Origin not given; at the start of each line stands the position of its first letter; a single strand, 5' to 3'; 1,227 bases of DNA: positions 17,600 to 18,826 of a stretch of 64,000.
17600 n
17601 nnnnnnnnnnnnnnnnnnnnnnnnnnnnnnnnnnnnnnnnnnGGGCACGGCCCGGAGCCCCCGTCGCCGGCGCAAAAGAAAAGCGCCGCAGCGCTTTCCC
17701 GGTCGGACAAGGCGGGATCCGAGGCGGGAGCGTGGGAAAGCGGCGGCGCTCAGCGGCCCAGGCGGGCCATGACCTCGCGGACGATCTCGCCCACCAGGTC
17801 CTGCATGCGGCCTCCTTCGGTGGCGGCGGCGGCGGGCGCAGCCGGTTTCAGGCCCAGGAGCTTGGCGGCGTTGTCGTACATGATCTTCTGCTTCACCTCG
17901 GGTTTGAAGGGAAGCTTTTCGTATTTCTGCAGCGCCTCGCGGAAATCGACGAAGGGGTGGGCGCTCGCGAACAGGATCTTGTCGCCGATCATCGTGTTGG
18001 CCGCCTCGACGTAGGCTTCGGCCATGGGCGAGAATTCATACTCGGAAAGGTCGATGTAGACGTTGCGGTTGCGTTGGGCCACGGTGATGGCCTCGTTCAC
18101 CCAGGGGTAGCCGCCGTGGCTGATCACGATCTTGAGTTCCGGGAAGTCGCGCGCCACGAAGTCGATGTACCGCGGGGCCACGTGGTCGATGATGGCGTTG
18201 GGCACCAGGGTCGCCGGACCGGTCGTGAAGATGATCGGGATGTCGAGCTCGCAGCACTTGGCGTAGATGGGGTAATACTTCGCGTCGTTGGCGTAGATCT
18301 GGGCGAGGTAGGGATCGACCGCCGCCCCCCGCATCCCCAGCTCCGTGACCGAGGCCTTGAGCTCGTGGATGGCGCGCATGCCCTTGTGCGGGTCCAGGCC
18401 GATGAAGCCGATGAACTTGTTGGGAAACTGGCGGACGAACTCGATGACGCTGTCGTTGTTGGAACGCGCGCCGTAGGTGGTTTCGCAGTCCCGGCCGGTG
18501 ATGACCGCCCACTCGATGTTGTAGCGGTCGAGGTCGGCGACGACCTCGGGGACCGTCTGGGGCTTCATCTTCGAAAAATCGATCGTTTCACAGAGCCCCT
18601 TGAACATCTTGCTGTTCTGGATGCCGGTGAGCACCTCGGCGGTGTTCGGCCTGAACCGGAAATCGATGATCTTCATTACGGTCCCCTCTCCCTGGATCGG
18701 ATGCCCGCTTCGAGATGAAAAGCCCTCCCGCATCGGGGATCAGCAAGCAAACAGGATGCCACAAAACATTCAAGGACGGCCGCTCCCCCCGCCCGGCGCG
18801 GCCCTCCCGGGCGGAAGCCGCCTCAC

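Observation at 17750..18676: Amidohydrolase-fold protein without the canonical metal ligands, carrying a C-terminal encapsulation-peptide-like tail and paired divergently with the BMC operon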

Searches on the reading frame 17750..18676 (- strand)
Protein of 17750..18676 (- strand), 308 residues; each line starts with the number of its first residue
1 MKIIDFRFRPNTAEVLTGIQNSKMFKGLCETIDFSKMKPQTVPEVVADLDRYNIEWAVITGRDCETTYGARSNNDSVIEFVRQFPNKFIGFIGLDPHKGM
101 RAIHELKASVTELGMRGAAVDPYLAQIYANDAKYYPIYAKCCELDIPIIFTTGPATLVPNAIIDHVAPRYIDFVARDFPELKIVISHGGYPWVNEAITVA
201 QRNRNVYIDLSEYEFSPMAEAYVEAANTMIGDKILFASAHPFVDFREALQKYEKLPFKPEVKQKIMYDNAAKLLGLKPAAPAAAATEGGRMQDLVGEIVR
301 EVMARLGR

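Call 3: search_protein_families(library=pfam, proteins=[window:17750-18676:-], max_evalue=1)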
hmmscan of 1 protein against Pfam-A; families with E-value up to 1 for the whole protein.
window:17750-18676:- (308 aa): 1 family
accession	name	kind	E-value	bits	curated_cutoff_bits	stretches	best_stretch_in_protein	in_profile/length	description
PF04909.20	Amidohydro_2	-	3e-42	145.8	26.4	1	34-276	25-289/289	Amidohydrolase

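Call 4: search_protein_families(library=ncbifam, proteins=[window:17750-18676:-], max_evalue=1)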
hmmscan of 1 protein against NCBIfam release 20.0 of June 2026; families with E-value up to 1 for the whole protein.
window:17750-18676:- (308 aa): 0 families

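Call 5: search_solved_structures(query=window:17750-18676:-, max_evalue=1, show_alignments=3)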
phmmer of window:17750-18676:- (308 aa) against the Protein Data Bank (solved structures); distinct sequences matched with E-value up to 1: 39.
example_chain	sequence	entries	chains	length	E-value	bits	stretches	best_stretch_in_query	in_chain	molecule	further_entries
3irs_A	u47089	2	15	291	5.8e-34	121.2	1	1-275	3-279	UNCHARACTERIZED PROTEIN BB4693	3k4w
3nur_A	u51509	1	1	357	1.4e-12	51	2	72-155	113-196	Amidohydrolase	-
3s4t_A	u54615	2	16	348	8.4e-07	32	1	68-150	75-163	Amidohydrolase 2 | Gamma-resorcylate decarboxylase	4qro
6m53_A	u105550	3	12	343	4.9e-06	29.5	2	229-276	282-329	2,3-dihydroxybenzoate decarboxylase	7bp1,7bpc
4qs5_A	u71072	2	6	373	7.9e-06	28.8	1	67-167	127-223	Ligw2 Decarboxylase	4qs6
4inf_A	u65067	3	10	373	7.9e-06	28.8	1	67-167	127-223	METAL-DEPENDENT HYDROLASE | 5-Carboxyvanillate Decarboxylase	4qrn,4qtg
7wkm_A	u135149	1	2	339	1.2e-05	28.2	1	72-149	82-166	Amidohydrolase 2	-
7wmb_A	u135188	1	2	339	1.2e-05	28.2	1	72-149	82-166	Amidohydrolase 2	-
7wjr_A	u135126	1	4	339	1.2e-05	28.2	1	72-149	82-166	2,3-dihydroxybenzoate decarboxylase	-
7a19_A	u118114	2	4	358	1.5e-05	27.9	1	72-149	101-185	Amidohydrolase 2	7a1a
6e6i_A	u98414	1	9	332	2.8e-05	27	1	129-190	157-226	2,2',3-trihydroxy-3'-methoxy-5,5'-dicarboxybiphenyl meta-cleavage compound hydrolase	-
5vn5_A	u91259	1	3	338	2.9e-05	27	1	129-190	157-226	2,2',3-trihydroxy-3'-methoxy-5,5'-dicarboxybiphenyl meta-cleavage compound hydrolase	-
7wkl_A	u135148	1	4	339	3.2e-05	26.8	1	72-149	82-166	Amidohydrolase 2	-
3cjp_A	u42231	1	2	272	6.9e-05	25.7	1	173-276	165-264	Predicted amidohydrolase, dihydroorotase family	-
6dxq_A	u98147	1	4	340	0.00011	25.1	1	69-189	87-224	4-oxalomesaconate hydratase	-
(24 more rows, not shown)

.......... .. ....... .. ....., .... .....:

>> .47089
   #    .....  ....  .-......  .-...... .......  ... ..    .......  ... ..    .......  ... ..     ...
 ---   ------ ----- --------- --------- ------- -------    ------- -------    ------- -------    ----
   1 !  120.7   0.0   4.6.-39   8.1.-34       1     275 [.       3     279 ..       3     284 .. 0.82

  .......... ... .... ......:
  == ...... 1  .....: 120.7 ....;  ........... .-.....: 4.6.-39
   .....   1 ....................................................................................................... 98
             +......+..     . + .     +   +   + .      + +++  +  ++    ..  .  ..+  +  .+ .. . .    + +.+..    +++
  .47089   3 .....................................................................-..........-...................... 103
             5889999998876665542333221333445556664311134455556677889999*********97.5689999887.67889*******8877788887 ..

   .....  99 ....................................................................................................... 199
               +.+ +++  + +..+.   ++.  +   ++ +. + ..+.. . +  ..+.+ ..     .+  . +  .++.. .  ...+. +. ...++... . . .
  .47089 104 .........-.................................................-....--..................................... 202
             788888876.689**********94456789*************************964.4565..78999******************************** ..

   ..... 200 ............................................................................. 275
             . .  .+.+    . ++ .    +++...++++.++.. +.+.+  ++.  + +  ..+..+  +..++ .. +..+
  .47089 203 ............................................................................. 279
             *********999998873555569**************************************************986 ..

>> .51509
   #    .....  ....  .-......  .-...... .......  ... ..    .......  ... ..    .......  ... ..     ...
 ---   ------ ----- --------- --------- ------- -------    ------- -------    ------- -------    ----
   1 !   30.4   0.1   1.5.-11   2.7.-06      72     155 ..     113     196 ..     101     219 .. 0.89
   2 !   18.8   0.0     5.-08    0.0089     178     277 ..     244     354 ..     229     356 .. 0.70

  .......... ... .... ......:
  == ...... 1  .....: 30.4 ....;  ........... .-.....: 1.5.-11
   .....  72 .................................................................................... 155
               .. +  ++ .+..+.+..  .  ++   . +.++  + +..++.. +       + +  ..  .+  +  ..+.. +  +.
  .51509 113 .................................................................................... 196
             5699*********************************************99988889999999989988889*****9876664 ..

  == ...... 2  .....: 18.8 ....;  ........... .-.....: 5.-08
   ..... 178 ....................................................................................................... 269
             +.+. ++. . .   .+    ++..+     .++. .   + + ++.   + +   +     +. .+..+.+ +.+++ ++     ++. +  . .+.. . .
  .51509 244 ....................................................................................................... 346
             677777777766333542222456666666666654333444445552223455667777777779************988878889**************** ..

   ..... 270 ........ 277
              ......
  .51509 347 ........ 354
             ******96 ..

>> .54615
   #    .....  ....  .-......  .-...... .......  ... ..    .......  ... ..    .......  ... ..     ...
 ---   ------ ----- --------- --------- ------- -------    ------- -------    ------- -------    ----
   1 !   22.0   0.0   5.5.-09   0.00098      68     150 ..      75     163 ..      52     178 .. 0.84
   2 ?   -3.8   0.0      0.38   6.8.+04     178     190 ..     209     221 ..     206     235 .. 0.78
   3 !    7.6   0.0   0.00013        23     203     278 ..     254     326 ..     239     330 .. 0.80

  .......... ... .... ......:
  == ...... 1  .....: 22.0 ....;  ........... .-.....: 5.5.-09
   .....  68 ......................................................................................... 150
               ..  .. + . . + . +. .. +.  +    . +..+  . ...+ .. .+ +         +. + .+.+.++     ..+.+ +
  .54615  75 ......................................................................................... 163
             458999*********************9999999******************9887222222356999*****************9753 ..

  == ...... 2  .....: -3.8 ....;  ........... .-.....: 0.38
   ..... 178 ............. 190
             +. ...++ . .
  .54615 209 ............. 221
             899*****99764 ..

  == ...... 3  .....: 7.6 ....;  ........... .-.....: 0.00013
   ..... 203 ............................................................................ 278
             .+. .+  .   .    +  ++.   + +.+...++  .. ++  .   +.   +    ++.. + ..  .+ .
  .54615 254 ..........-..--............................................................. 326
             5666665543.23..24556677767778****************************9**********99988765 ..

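Call 11: find_homologous_proteins(query=window:17750-18676:-, max_evalue=0.00001)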
Query window:17750-18676:- (308 aa): 1021 proteins with E <= 0.00001 among 3453 candidates; the best 120 are listed.
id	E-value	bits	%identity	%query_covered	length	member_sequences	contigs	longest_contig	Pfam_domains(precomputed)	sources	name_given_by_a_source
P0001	1.2e-200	683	99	100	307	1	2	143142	PF04909.21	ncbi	-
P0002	4.2e-198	675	96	100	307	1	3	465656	PF04909.21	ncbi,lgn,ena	-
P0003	2.1e-197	673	96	100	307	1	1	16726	PF04909.21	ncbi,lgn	-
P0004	5.7e-197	671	96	100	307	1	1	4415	PF04909.21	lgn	-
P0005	9.3e-197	671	96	100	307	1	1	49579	PF04909.21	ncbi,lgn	ncbi:MAG: amidohydrolase family protein [Desulfobacterales bacterium]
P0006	1.3e-180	618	88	100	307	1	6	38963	PF04909.21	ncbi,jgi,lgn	jgi:predicted TIM-barrel fold metal-dependent hydrolase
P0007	1.3e-180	618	88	100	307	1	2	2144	PF04909.21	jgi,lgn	-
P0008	4.5e-180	616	88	100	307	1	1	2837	PF04909.21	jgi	jgi:predicted TIM-barrel fold metal-dependent hydrolase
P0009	4.7e-180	616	87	100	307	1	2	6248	PF04909.21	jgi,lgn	-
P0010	1.2e-179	614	88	100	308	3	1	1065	PF04909.21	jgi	jgi:predicted TIM-barrel fold metal-dependent hydrolase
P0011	4.1e-179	613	87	100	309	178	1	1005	PF04909.21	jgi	jgi:predicted TIM-barrel fold metal-dependent hydrolase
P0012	6.1e-179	612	87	100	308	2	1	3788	PF04909.21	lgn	-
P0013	8.7e-179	612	87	100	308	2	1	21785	PF04909.21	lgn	-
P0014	1.1e-178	611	87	100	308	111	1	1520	PF04909.21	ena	-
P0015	4.7e-177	606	86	100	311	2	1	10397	PF04909.21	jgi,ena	-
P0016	2.5e-175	600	86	100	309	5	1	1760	PF04909.21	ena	-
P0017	2.4e-173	594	83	100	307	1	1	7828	PF04909.21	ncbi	-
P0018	7.6e-173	592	81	100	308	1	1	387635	PF04909.21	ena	-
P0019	1.3e-172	591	83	100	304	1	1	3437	PF04909.21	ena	-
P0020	5.2e-172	589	84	100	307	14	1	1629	PF04909.21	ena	-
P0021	5.2e-172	589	82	99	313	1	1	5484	PF04909.21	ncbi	-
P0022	1.2e-171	588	81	100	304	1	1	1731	PF04909.21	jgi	-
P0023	3.4e-170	583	83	100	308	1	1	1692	PF04909.21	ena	-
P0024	4.5e-170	583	81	100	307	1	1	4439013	PF04909.21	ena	-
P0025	5.4e-170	583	82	100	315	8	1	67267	PF04909.21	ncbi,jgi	jgi:predicted TIM-barrel fold metal-dependent hydrolase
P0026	5.4e-170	583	83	99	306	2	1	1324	PF04909.21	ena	-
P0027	1.3e-169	581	82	100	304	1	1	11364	PF04909.21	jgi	jgi:predicted TIM-barrel fold metal-dependent hydrolase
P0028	1.8e-168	578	82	99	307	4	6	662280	PF04909.21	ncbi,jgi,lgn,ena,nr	ncbi:MAG: amidohydrolase [Deltaproteobacteria bacterium HGW-Deltaproteobacteria-8]|jgi:hypothetical 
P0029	1.2e-167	575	82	100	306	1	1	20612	PF04909.21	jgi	-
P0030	2.6e-167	574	80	100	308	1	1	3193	PF04909.21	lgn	-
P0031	2.9e-167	574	81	100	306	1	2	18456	PF04909.21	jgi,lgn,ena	-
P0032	4.1e-167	573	82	100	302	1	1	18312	PF04909.21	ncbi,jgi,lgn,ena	jgi:predicted TIM-barrel fold metal-dependent hydrolase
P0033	4.9e-167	573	80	99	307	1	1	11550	PF04909.21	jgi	jgi:uncharacterized protein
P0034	6.2e-167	573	81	99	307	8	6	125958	PF04909.21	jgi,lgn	jgi:predicted TIM-barrel fold metal-dependent hydrolase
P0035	8.5e-167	572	80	99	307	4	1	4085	PF04909.21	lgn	-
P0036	9.0e-167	572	80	100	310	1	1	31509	PF04909.21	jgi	jgi:predicted TIM-barrel fold metal-dependent hydrolase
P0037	1.2e-166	572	79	99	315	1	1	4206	PF04909.21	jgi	jgi:hypothetical protein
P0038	2.6e-166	571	80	100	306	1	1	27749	PF04909.21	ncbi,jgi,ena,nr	ncbi:MAG: amidohydrolase family protein [Desulfotignum sp.]|jgi:predicted TIM-barrel fold metal-depe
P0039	2.7e-166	571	80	99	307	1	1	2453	PF04909.21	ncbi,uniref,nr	ncbi:amidohydrolase family protein [Fundidesulfovibrio soli]|uniref:amidohydrolase family protein n=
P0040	3.4e-166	570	79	99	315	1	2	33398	PF04909.21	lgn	-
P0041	3.5e-166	570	80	100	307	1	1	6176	PF04909.21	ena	-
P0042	4.4e-166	570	80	99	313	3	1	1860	PF04909.21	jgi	-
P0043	4.6e-166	570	80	100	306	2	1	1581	PF04909.21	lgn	-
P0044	5.1e-166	570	80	100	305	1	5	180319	PF04909.21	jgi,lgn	jgi:hypothetical protein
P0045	6.2e-166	569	80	99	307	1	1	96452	PF04909.21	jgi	jgi:hypothetical protein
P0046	6.6e-166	569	80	100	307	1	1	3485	PF04909.21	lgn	-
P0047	7.2e-166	569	81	100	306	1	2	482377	PF04909.21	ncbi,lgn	ncbi:MAG: amidohydrolase family protein [Desulfobacter sp.]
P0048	9.1e-166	569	79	99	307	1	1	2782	PF04909.21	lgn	-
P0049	1.0e-165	569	80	100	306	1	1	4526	PF04909.21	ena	-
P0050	1.5e-165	568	80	100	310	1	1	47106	PF04909.21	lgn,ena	-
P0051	2.0e-165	568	79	99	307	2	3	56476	PF04909.21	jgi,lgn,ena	jgi:predicted TIM-barrel fold metal-dependent hydrolase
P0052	2.5e-165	567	80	99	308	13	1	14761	PF04909.21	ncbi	-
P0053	2.5e-165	567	80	99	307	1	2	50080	PF04909.21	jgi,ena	jgi:predicted TIM-barrel fold metal-dependent hydrolase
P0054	2.6e-165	567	80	100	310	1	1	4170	PF04909.21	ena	-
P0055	3.1e-165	567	78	100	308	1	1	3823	PF04909.21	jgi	jgi:predicted TIM-barrel fold metal-dependent hydrolase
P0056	3.4e-165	567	79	99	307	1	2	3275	PF04909.21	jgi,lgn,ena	-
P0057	3.4e-165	567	81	99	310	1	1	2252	PF04909.21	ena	-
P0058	3.9e-165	567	80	100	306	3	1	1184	PF04909.21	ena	-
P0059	4.8e-165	566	81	100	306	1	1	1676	PF04909.21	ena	-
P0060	5.1e-165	566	79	100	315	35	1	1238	PF04909.21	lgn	-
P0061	5.5e-165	566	80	100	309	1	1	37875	PF04909.21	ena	-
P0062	7.1e-165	566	80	100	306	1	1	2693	PF04909.21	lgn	-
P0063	7.7e-165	566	87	93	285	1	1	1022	PF04909.21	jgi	jgi:hypothetical protein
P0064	9.0e-165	566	79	100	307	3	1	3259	PF04909.21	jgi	-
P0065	1.0e-164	565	80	99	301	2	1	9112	PF04909.21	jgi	jgi:uncharacterized protein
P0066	1.4e-164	565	79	100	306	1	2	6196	PF04909.21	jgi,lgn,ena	-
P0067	1.5e-164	565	79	99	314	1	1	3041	PF04909.21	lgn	-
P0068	1.5e-164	565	79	100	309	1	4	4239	PF04909.21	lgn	-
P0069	2.8e-164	564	78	99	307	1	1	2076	PF04909.21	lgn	-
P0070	4.0e-164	563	79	100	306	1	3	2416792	PF04909.21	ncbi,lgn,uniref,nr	ncbi:amidohydrolase family protein [Desulfospira joergensenii]|uniref:amidohydrolase family protein 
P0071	5.2e-164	563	78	100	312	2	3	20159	PF04909.21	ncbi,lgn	-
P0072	1.5e-163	562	79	100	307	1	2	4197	PF04909.21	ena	-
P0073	1.6e-163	561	78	100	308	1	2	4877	PF04909.21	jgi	jgi:predicted TIM-barrel fold metal-dependent hydrolase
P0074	1.7e-163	561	79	100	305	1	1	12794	PF04909.21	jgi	-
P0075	2.1e-163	561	79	99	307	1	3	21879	PF04909.21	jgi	-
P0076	2.2e-163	561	78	99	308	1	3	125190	PF04909.21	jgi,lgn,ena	jgi:predicted TIM-barrel fold metal-dependent hydrolase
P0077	3.1e-163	561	62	69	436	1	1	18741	PF04909.21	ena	-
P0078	5.9e-163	560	79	99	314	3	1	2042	PF04909.21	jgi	jgi:hypothetical protein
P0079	6.5e-163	559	79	99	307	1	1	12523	PF04909.21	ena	-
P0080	7.4e-163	559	78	100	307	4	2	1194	PF04909.21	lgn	-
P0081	9.1e-163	559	79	99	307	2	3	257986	PF04909.21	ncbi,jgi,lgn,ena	-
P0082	9.2e-163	559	79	99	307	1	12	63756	PF04909.21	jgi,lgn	jgi:predicted TIM-barrel fold metal-dependent hydrolase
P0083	1.0e-162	559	79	99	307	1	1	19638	PF04909.21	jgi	jgi:predicted TIM-barrel fold metal-dependent hydrolase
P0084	1.2e-162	559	78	100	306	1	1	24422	PF04909.21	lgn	-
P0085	1.2e-162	559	79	100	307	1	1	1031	PF04909.21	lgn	-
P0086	1.4e-162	558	77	99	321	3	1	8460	PF04909.21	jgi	jgi:predicted TIM-barrel fold metal-dependent hydrolase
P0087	2.3e-162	558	79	100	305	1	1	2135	PF04909.21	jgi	-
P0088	2.5e-162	558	79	100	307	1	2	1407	PF04909.21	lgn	-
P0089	3.6e-162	557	78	100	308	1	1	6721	PF04909.21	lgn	-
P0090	3.6e-162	557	78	100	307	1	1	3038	PF04909.21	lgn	-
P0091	4.0e-162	557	78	100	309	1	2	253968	PF04909.21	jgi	jgi:predicted TIM-barrel fold metal-dependent hydrolase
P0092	4.4e-162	557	77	99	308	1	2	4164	PF04909.21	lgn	-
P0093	4.5e-162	557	83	94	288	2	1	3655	PF04909.21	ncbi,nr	ncbi:MAG: amidohydrolase family protein, partial [Desulfobacterales bacterium]|nr:amidohydrolase fam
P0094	6.7e-162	556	79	100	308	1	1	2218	PF04909.21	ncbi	-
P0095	7.3e-162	556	79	100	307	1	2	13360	PF04909.21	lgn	-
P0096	8.7e-162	556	79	100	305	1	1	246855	PF04909.21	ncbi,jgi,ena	-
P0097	2.0e-161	555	78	99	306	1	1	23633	PF04909.21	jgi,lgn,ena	-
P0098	2.3e-161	554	78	100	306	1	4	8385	PF04909.21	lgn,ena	-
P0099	2.8e-161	554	79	99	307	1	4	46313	PF04909.21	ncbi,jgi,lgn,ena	-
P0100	3.2e-161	554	78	100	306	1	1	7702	PF04909.21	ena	-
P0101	3.6e-161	554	79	99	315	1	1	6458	PF04909.21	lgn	-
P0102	5.0e-161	553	77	100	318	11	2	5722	PF04909.21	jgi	jgi:hypothetical protein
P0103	5.4e-161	553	78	100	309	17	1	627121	PF04909.21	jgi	jgi:predicted TIM-barrel fold metal-dependent hydrolase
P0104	6.4e-161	553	77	100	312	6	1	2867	PF04909.21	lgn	-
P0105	1.0e-160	552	77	100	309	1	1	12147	PF04909.21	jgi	jgi:predicted TIM-barrel fold metal-dependent hydrolase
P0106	1.1e-160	552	82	94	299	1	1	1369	PF04909.21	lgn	-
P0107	1.8e-160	551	77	100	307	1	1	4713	PF04909.21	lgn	-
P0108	2.0e-160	551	78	99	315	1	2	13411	PF04909.21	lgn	-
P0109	2.3e-160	551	78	100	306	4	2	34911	PF04909.21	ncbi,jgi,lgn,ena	-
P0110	2.4e-160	551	78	99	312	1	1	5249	PF04909.21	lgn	-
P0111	3.6e-160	550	77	100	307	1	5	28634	PF04909.21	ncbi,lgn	-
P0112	4.0e-160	550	77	100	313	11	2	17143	PF04909.21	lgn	-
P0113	6.7e-160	550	77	100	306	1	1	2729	PF04909.21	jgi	jgi:predicted TIM-barrel fold metal-dependent hydrolase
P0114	9.7e-160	549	85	93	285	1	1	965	PF04909.21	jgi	jgi:hypothetical protein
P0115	1.0e-159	549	77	100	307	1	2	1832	PF04909.21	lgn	-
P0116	2.1e-159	548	77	99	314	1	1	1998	PF04909.21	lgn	-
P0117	3.2e-159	547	77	100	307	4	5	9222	PF04909.21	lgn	-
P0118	4.1e-159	547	76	100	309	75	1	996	PF04909.21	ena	-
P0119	6.6e-159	546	75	100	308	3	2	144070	PF04909.21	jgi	jgi:predicted TIM-barrel fold metal-dependent hydrolase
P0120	7.2e-159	546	76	100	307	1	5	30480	PF04909.21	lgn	-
